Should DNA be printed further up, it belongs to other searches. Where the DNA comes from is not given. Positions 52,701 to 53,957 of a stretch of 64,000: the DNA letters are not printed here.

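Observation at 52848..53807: OTCase homolog at the canonical argF slot has lost the textbook carbamoyltransferase motifs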

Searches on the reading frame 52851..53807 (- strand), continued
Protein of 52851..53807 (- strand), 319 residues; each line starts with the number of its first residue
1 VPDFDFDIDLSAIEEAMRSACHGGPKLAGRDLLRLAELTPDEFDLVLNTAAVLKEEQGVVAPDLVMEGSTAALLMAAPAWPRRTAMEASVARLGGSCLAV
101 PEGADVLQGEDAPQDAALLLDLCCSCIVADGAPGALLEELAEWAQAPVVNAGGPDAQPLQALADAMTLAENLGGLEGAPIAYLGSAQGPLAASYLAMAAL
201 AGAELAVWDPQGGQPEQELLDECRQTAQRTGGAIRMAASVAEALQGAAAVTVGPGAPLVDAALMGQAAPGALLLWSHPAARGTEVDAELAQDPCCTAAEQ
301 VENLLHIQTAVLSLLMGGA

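Call 32: list_cluster_members(proteins=[P0003, P0005, window:52851-53807:-])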
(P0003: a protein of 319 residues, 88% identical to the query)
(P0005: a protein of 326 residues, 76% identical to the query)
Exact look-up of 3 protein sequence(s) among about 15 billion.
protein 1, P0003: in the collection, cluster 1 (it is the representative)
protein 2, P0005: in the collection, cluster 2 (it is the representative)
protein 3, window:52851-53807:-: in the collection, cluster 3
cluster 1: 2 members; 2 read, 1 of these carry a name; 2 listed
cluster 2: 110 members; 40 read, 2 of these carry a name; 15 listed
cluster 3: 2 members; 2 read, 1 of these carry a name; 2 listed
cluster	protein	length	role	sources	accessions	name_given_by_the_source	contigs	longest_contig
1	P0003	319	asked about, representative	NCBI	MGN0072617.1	MAG: hypothetical protein ACI36W_02295 [Coriobacteriales bacterium]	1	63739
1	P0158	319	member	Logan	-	-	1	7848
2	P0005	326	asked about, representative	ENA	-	-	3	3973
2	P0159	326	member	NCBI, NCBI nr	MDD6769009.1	MAG: hypothetical protein PUD82_06445 [Coriobacteriaceae bacterium] | hypothetical protein [Coriobacteriaceae bacterium]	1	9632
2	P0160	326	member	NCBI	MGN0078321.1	MAG: ornithine carbamoyltransferase [Coriobacteriales bacterium]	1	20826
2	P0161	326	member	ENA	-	-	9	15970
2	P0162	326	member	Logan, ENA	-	-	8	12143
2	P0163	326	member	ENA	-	-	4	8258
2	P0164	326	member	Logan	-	-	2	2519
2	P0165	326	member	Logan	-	-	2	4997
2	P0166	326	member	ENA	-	-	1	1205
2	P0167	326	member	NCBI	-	-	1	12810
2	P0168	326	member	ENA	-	-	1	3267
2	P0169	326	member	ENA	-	-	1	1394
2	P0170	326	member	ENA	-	-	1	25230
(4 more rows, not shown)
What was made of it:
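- NCBI's pipeline names two members 'ornithine carbamoyltransferase' (call 32). NCBI names two other members 'hypothetical protein' (call 32).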

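Call 34: find_encoding_contigs(protein=P0017, flank=8000, max_places=2)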
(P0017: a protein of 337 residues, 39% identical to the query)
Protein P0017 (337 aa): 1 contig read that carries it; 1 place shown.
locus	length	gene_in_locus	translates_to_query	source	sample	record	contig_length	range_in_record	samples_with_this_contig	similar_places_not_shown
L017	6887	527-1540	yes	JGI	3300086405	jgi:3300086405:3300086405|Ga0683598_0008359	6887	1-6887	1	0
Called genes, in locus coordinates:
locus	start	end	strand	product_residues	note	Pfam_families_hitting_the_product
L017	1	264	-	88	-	?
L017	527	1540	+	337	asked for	PF02729:OTCace_N, PF00185:OTCace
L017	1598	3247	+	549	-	PF01590:GAF, PF13185:GAF_2, PF01590:GAF, PF13185:GAF_2, PF13492:GAF_3, PF07730:HisKA_3, PF13581:HATPase_c_2 (weak), PF02518:HATPase_c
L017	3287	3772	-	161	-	-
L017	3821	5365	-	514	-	PF04107:GCS2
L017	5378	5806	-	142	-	PF12900:Pyridox_ox_2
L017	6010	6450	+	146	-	-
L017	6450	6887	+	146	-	?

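Call 35: find_encoding_contigs(protein=P0012, flank=8000, max_places=2)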
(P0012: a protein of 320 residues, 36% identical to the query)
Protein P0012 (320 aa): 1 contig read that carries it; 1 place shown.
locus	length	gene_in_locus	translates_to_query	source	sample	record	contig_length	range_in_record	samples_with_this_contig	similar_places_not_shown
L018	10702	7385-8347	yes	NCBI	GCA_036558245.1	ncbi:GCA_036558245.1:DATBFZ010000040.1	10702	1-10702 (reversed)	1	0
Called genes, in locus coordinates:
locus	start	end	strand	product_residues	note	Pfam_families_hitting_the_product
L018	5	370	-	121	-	PF02627:CMD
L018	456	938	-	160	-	-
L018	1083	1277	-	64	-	-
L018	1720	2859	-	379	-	PF02163:Peptidase_M50, PF00571:CBS (weak)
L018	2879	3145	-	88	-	PF08962:Rv2632c-like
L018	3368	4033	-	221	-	PF00571:CBS, PF04972:BON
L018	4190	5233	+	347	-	PF08240:ADH_N, PF00107:ADH_zinc_N, PF13602:ADH_zinc_N_2 (weak)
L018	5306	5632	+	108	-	-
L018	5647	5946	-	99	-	PF00582:Usp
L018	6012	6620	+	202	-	-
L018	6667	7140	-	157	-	PF14361:RsbRD_N (weak)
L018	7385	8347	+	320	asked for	PF02729:OTCace_N, PF00185:OTCace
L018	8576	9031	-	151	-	PF00582:Usp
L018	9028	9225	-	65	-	PF08940:DUF1918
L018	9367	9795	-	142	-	PF12900:Pyridox_ox_2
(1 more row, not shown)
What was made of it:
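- Closest known: Other degenerate OTCase-like proteins of high-GC Actinomycetota. Different: For P0012 and P0017, the two whose loci were examined, the genes lie among Usp, Rv2632c-like, Pyridox_ox_2 and GAF-kinase genes rather than in arg operons (calls 34, 35).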

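Call 39: predict_structure(alignment_id=A3)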
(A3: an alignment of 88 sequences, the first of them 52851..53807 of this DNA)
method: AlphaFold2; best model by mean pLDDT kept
length: 319 residues; sequences in the alignment: 88
mean_pLDDT: 93.0   pTM: 0.89
mean pLDDT of the five models: 93.0, 92.7, 92.6, 92.5, 92.2
residues with pLDDT >= 90: 264; 70-90: 39; 50-70: 16; < 50: 0
segments of 3 or more residues with pLDDT < 50: none
pLDDT, mean of each block of 10 residues (from residue 1): 70 72 77 98 97 90 92 86 94 97 93 97 97 96 98 96 98 98 97 99 98 97 98 98 98 93 98 85 89 93 96 89
secondary structure, 60 per line:
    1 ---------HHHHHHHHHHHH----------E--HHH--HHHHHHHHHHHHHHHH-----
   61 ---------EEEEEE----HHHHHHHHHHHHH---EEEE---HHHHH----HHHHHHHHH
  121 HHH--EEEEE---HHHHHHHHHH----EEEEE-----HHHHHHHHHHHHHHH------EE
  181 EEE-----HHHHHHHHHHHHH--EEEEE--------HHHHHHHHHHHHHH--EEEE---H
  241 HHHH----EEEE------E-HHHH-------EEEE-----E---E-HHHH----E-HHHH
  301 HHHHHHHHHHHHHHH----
elements in order: H10-21 H40-55 E70-75 H80-92 E96-99 H103-107 H112-123 E126-130 H134-143 E148-152 H158-172 E179-183 H189-201 E204-208 H217-230 E233-236 H240-244 E249-252 H261-264 E272-275 H287-290 H297-315
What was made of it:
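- On Asp/Orn carbamoyltransferase superfamily (fold): pLDDT 93 (call 39).
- AlphaFold2 pLDDT 93, pTM 0.89 (call 39). The predicted fold is intact with high confidence (call 39).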

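Call 41: fold_search(model_id=the predicted structure, library=pdb)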
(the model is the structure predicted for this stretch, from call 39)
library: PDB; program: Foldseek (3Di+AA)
matches with E <= 10: 1845; with E <= 0.001: 377
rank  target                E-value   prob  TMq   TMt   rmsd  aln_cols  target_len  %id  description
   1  1a1s                  1.5e-27  1.00  0.87  0.89   2.0       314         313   30  ORNITHINE CARBAMOYLTRANSFERASE FROM PYROCOCCUS FURIOSUS (released 1998-06-17)
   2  2p2g_E                2.5e-25  1.00  0.83  0.88   2.7       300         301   28  Crystal Structure of Ornithine Carbamoyltransferase from Mycobacterium Tuberculosis (Rv1656): Orthorhombic Form (released 2007-07-03)
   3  7nou_D                2.5e-24  1.00  0.82  0.88   2.4       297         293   29  Crystal structure of Mycobacterium tuberculosis ArgF in complex with (3,5-dichlorophenyl)boronic acid. (released 2021-06-30)
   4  8qev_A                2.8e-24  1.00  0.83  0.89   2.1       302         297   25  Crystal structure of ornithine transcarbamylase from Arabidopsis thaliana (AtOTC) in complex with carbamoyl phosphate (released 2023-12-06)
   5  8qeu_A                3.3e-24  1.00  0.83  0.87   2.2       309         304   25  Crystal structure of ornithine transcarbamylase from Arabidopsis thaliana (AtOTC) in complex with ornithine (released 2023-12-06)
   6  8qev_B                5.2e-24  1.00  0.83  0.88   2.1       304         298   26  Crystal structure of ornithine transcarbamylase from Arabidopsis thaliana (AtOTC) in complex with carbamoyl phosphate (released 2023-12-06)
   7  7nov_D                6.9e-24  1.00  0.82  0.88   2.4       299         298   29  Crystal structure of Mycobacterium tuberculosis ArgF in complex with (4-methyl-3-nitrophenyl)boronic acid. (released 2021-06-30)
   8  7nos_E                8.2e-24  1.00  0.83  0.89   1.9       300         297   28  Crystal structure of Mycobacterium tuberculosis ArgF in complex with 4-bromo-6-(trifluoromethyl)-1H-benzo[d]imidazole. (released 2021-06-30)
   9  7nos_B                8.2e-24  1.00  0.82  0.88   2.6       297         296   29  Crystal structure of Mycobacterium tuberculosis ArgF in complex with 4-bromo-6-(trifluoromethyl)-1H-benzo[d]imidazole. (released 2021-06-30)
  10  7nnf_C                9.2e-24  1.00  0.83  0.88   2.4       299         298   29  Crystal structure of Mycobacterium tuberculosis ArgF in apo form. (released 2021-06-30)
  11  7nnf_F                9.2e-24  1.00  0.83  0.88   2.5       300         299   29  Crystal structure of Mycobacterium tuberculosis ArgF in apo form. (released 2021-06-30)
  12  7nov_B                1.0e-23  1.00  0.82  0.88   2.4       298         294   29  Crystal structure of Mycobacterium tuberculosis ArgF in complex with (4-methyl-3-nitrophenyl)boronic acid. (released 2021-06-30)
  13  7nnw_E                1.1e-23  1.00  0.84  0.89   1.9       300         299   28  Crystal structure of Mycobacterium tuberculosis ArgF in complex with methyl 4-hydroxy-3-iodobenzoate. (released 2021-06-30)
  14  7nny_B                1.2e-23  1.00  0.84  0.90   2.1       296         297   28  Crystal structure of Mycobacterium tuberculosis ArgF in complex with naphthalen-1-ol. (released 2021-06-30)
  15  7nou_F                1.5e-23  1.00  0.83  0.88   2.3       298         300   28  Crystal structure of Mycobacterium tuberculosis ArgF in complex with (3,5-dichlorophenyl)boronic acid. (released 2021-06-30)
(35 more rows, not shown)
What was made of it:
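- On Asp/Orn carbamoyltransferase superfamily (fold): TM 0.87 and rmsd 2.0 A to 1a1s; TM 0.82-0.84 to M. tuberculosis ArgF (call 41).
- Foldseek TM 0.87 to 1a1s (call 41). The fold is intact (calls 39, 41).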
